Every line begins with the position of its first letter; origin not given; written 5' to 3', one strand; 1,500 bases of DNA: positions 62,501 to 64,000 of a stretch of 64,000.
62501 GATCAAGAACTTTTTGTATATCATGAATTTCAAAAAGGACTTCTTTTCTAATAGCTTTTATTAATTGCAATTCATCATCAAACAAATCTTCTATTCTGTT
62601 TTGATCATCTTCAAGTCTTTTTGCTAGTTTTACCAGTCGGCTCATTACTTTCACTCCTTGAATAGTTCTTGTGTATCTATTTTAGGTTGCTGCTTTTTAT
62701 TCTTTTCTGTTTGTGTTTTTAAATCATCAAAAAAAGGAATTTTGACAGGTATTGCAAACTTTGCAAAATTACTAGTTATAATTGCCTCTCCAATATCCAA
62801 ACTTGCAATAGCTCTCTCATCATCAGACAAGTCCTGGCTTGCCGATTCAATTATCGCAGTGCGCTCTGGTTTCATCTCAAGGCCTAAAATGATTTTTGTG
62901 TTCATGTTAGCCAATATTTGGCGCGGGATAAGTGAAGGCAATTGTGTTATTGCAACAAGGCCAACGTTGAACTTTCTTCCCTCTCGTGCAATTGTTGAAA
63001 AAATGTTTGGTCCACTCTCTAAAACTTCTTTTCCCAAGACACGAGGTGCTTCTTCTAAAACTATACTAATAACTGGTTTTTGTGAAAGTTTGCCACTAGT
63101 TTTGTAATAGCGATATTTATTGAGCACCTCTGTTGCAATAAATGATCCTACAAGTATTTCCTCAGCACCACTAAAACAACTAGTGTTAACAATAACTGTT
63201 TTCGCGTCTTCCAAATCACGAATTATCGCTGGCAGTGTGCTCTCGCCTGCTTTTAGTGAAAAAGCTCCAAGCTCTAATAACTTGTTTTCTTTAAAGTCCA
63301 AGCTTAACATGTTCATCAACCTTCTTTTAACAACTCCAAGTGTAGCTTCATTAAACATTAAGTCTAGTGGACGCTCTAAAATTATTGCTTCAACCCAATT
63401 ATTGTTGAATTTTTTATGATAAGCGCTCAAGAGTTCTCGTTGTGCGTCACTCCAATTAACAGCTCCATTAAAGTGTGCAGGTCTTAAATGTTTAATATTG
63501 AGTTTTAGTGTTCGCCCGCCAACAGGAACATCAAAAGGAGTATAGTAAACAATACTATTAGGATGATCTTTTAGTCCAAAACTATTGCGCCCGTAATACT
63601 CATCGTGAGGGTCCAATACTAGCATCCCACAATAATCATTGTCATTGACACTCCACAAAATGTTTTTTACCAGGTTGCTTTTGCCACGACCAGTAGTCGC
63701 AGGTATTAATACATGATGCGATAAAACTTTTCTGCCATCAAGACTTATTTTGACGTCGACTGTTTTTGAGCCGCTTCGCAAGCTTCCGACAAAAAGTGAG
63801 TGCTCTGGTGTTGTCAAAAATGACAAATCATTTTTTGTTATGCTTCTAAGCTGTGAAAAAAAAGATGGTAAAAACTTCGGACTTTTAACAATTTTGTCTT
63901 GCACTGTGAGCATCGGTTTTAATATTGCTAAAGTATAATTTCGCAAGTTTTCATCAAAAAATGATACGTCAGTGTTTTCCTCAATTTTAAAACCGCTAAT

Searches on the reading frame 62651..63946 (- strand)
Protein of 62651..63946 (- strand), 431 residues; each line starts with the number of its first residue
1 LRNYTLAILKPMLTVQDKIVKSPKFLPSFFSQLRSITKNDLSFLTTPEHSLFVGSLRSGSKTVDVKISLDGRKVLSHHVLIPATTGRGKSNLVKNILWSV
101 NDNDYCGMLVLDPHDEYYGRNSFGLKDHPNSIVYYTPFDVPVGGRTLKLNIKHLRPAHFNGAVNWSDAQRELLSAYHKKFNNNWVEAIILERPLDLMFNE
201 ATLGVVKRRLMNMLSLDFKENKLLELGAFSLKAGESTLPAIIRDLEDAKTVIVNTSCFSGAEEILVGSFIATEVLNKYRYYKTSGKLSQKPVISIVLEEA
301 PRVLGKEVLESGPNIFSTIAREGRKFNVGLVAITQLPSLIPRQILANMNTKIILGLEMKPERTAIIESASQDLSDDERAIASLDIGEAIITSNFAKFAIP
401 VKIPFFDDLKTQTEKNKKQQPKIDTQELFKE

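Call 9: search_protein_families(library=pfam, proteins=[window:62651-63946:-], max_evalue=0.001)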
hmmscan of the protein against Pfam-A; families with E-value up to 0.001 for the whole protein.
window:62651-63946:- (431 aa): 1 family
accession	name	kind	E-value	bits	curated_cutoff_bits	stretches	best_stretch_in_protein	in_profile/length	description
PF01935.23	DUF87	-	6e-23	82.5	23.2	1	52-272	2-218/220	Helicase HerA, central domain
